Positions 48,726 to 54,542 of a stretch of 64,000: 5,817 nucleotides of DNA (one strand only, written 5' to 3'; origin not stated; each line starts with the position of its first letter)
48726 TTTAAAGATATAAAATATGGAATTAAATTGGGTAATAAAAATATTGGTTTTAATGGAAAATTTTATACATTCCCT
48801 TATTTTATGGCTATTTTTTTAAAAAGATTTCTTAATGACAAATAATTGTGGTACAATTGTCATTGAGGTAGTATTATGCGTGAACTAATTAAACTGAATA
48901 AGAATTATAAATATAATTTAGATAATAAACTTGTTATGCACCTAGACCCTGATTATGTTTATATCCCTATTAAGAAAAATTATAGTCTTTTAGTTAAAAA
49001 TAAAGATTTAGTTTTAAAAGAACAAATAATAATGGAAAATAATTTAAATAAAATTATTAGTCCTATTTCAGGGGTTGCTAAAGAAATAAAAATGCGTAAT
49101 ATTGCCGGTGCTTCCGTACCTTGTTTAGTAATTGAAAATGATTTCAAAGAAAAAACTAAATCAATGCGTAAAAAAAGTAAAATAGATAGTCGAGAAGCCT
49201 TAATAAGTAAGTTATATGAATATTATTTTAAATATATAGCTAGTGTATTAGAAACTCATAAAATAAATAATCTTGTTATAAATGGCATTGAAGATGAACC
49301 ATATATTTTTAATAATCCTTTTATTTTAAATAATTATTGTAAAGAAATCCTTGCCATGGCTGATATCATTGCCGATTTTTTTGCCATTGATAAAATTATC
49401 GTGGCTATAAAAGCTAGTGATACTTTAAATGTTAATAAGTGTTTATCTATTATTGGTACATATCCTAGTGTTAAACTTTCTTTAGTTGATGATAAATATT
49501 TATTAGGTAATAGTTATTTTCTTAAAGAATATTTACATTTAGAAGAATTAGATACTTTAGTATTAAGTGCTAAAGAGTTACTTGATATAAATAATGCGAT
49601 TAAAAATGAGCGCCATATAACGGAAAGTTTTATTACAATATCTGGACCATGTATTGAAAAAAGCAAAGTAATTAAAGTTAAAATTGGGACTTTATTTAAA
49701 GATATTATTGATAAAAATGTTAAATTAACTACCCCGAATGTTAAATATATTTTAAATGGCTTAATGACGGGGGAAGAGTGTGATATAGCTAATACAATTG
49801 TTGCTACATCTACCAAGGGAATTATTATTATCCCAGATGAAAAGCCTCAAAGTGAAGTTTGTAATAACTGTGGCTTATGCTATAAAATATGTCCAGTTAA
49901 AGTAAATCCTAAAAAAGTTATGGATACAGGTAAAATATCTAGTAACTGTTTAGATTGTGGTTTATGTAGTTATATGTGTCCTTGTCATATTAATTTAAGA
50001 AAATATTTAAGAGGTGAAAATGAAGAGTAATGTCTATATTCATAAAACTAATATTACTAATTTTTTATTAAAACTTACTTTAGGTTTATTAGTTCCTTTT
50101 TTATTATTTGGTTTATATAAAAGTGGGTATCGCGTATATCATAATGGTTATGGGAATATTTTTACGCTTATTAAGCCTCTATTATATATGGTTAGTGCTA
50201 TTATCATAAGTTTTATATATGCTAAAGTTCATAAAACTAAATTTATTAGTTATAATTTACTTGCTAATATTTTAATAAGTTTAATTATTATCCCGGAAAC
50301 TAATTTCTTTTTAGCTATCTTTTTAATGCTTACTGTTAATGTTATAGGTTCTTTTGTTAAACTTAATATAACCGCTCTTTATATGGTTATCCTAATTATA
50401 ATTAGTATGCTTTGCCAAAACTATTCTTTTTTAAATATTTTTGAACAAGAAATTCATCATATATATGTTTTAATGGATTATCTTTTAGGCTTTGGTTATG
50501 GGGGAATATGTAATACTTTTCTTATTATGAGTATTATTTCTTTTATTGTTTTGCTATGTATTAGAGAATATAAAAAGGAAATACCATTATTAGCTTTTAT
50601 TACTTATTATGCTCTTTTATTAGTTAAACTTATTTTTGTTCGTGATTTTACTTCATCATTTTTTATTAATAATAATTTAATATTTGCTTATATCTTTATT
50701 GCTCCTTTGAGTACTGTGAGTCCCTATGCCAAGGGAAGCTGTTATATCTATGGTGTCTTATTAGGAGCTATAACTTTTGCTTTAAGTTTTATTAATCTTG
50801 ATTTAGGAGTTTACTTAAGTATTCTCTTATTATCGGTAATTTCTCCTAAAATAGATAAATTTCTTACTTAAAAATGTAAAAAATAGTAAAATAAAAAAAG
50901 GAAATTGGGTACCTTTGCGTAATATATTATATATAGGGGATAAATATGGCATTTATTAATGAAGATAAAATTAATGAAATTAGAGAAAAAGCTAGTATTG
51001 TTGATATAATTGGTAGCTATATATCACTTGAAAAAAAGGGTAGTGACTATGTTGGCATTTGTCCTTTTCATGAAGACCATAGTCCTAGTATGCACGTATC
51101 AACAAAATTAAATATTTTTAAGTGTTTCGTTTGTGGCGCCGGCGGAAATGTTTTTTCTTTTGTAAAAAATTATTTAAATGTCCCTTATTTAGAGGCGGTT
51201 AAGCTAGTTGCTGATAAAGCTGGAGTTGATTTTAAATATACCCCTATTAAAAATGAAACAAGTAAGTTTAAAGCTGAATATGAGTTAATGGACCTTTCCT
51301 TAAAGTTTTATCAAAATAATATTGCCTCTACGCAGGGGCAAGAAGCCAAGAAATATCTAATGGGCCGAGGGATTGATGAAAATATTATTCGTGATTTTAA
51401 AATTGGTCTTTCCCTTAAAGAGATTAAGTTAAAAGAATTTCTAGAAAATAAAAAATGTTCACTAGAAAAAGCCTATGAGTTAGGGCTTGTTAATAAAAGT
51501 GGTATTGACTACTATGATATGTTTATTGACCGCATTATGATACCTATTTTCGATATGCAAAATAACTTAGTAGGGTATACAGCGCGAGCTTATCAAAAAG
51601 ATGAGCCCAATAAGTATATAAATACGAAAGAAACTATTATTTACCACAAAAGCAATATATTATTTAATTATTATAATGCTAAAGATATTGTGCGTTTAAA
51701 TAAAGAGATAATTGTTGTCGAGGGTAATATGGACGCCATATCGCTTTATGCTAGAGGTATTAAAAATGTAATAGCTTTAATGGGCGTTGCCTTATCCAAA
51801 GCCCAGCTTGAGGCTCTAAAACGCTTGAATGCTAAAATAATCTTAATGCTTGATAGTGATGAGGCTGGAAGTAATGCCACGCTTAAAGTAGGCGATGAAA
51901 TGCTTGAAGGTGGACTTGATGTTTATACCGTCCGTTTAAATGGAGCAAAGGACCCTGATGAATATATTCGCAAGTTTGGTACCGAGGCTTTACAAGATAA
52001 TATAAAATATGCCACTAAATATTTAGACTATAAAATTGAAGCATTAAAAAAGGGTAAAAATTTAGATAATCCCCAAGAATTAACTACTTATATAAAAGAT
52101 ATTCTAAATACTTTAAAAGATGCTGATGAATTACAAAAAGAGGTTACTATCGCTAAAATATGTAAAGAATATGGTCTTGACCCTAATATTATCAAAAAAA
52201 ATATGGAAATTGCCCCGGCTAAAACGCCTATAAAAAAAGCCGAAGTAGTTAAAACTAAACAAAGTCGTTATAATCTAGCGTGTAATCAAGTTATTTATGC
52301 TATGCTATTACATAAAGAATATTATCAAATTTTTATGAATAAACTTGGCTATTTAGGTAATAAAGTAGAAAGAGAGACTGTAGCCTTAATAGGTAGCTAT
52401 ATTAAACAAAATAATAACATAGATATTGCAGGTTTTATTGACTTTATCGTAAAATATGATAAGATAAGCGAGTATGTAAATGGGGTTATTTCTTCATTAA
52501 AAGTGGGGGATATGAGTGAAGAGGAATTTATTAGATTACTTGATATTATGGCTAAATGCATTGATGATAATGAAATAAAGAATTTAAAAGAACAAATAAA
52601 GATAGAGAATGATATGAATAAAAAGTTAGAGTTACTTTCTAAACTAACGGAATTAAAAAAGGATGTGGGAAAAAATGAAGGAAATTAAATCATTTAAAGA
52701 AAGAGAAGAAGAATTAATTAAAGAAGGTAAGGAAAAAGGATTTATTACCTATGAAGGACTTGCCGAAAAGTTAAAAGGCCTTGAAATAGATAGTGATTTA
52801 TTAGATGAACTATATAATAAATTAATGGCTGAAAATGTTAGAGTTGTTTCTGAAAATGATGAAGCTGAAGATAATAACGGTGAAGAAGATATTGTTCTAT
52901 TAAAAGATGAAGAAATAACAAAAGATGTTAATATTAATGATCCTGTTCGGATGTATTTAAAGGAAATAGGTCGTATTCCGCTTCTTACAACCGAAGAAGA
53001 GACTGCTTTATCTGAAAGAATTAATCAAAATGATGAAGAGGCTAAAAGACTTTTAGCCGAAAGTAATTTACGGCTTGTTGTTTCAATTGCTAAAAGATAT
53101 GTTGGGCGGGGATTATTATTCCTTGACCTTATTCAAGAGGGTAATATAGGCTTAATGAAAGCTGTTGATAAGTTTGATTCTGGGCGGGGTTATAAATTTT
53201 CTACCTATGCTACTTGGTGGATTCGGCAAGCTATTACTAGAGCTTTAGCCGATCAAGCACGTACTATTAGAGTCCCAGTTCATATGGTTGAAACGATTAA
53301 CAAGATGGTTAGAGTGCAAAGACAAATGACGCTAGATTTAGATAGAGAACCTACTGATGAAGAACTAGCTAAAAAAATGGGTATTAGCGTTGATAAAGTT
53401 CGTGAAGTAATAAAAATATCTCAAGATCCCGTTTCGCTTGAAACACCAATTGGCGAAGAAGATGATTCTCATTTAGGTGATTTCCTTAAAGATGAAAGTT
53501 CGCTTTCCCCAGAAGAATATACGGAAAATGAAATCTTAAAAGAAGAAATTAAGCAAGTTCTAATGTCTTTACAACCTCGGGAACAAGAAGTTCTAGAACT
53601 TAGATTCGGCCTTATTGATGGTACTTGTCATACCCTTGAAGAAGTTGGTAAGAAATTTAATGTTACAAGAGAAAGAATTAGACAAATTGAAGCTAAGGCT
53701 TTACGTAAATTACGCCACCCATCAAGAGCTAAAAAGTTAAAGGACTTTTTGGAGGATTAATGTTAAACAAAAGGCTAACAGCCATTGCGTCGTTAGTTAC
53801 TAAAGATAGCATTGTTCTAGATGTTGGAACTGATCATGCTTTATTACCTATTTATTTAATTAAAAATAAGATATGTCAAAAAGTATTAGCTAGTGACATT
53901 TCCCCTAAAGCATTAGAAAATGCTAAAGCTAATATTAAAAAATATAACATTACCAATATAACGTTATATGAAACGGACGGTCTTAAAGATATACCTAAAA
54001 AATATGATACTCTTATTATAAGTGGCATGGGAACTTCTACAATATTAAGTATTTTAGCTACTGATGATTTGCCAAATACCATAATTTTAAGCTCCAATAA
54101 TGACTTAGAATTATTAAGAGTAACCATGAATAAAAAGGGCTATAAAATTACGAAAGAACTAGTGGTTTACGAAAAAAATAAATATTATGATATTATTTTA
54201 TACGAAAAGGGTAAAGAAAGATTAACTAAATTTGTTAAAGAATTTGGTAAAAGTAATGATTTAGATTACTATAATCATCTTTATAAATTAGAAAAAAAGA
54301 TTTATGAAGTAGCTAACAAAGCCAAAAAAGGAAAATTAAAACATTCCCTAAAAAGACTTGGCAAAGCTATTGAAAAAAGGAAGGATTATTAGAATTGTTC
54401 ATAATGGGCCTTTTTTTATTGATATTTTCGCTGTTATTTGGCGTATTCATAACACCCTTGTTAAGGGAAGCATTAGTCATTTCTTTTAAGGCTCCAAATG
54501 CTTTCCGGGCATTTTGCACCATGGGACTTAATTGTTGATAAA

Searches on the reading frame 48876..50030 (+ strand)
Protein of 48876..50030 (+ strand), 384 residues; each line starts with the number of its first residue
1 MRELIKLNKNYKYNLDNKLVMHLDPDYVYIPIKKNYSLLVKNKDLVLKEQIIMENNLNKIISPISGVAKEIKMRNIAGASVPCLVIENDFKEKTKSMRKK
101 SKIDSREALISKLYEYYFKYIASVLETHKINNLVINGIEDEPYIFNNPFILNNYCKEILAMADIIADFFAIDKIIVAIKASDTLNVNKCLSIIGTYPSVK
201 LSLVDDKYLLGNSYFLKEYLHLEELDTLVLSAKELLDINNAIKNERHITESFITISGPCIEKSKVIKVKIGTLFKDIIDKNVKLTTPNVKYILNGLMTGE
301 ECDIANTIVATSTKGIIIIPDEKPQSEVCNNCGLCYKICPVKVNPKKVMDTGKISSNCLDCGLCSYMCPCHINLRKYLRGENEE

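Call 13: search_protein_families(library=pfam, proteins=[window:48876-50030:+], max_evalue=0.001)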
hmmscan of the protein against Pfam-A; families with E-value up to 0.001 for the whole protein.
window:48876-50030:+ (384 aa): 7 families
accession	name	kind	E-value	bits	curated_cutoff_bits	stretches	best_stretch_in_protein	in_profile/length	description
PF01512.22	Complex1_51K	-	9.1e-12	45.5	31.2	1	127-223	25-124/150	Nuo51 FMN-binding domain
PF13375.12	RnfC_N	-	7.6e-07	29.6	25.6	1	16-90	18-100/101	RnfC Barrel sandwich hybrid domain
PF13237.11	Fer4_10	-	5.5e-05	23.5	25.5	1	326-369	6-53/53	4Fe-4S dicluster domain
PF00037.32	Fer4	-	0.00012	22.2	21.1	0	327-342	6-21/24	4Fe-4S binding domain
PF12797.12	Fer4_2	-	0.00024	21.3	24.5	0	327-341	8-22/22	4Fe-4S binding domain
PF13746.11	Fer4_18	-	0.0003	21.4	27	0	353-378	56-81/114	4Fe-4S dicluster domain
PF12838.12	Fer4_7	-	0.00031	21.6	27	0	329-371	2-51/52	4Fe-4S dicluster domain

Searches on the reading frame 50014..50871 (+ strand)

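Call 13: search_protein_families(library=pfam, proteins=[window:50014-50871:+], max_evalue=0.001)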
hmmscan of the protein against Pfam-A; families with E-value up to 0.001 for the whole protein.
window:50014-50871:+ (285 aa): 1 family
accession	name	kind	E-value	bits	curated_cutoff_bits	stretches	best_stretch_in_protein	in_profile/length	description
PF03116.20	NQR2_RnfD_RnfE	-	8.4e-15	55.4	27.7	1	3-284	2-290/296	NQR2, RnfD, RnfE family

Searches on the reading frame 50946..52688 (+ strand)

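Call 13: search_protein_families(library=pfam, proteins=[window:50946-52688:+], max_evalue=0.001)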
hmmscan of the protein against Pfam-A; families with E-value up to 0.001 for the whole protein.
window:50946-52688:+ (580 aa): 7 families
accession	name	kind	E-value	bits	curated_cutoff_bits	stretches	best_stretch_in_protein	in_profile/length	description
PF08275.17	DNAG_N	-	1.1e-33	116.5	26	1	121-246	1-128/128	DNA primase catalytic core, N-terminal domain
PF01807.25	Zn_ribbon_DnaG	-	3.4e-32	110.6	24.9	1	5-98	2-95/98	CHC2 zinc finger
PF13155.12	Toprim_2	-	6.6e-23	81.3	22.1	1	256-341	1-88/88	Toprim-like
PF13662.12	Toprim_4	-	9e-17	61.5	25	1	254-329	2-84/85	Toprim domain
PF01751.28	Toprim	-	3.5e-11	43.5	23.1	1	254-321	1-85/96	Toprim domain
PF13362.12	Toprim_3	-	1.6e-06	28.9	27.2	1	255-346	2-94/95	Toprim domain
PF10410.14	DnaB_bind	-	6.9e-06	26.7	20.6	1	361-413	2-55/56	DnaB-helicase binding domain of primase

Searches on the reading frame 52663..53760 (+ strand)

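Call 13: search_protein_families(library=pfam, proteins=[window:52663-53760:+], max_evalue=0.001)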
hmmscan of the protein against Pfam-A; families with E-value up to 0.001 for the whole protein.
window:52663-53760:+ (365 aa): 5 families
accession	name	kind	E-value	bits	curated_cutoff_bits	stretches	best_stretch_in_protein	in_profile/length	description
PF04539.22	Sigma70_r3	-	1.1e-27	96.4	25.3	1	210-286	1-77/78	Sigma-70 region 3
PF04542.20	Sigma70_r2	-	2.6e-25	88.5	24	1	131-201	1-71/71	Sigma-70 region 2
PF04545.22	Sigma70_r4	-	9.9e-20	70.2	24.1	1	300-352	2-50/50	Sigma-70, region 4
PF00140.25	Sigma70_r1_2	-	3e-15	56.3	22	1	93-126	1-34/34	Sigma-70 factor, region 1.2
PF03979.19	Sigma70_r1_1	-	2.8e-12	46.9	22.5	1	13-84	5-77/81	Sigma-70 factor, region 1.1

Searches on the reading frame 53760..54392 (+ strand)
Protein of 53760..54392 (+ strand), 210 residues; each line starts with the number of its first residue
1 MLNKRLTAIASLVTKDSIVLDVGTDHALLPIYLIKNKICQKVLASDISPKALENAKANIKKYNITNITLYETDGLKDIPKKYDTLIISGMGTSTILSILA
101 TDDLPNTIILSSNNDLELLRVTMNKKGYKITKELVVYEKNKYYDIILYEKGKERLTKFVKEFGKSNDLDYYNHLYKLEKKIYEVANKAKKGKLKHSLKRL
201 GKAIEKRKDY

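Call 13: search_protein_families(library=pfam, proteins=[window:53760-54392:+], max_evalue=0.001)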
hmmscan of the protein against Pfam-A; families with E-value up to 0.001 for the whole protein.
window:53760-54392:+ (210 aa): 7 families
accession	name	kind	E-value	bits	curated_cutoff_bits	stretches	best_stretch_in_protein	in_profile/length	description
PF12847.13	Methyltransf_18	-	8.3e-42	143.2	27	1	2-146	1-151/151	Methyltransferase domain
PF04816.18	TrmK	-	6.5e-34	117.7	27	1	19-201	1-185/205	tRNA (adenine(22)-N(1))-methyltransferase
PF05175.20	MTS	-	2e-06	28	23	1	15-86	31-103/170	Methyltransferase small domain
PF06325.19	PrmA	-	1.4e-05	25.2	22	1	6-85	152-230/296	Ribosomal protein L11 methyltransferase (PrmA)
PF13847.12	Methyltransf_31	-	1.9e-05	24.8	27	1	15-153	3-135/145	Methyltransferase domain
PF13649.12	Methyltransf_25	-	5.5e-05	24.2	27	1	19-88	1-71/97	Methyltransferase domain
PF08242.18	Methyltransf_12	-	0.00012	23.2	30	1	20-89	1-73/98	Methyltransferase domain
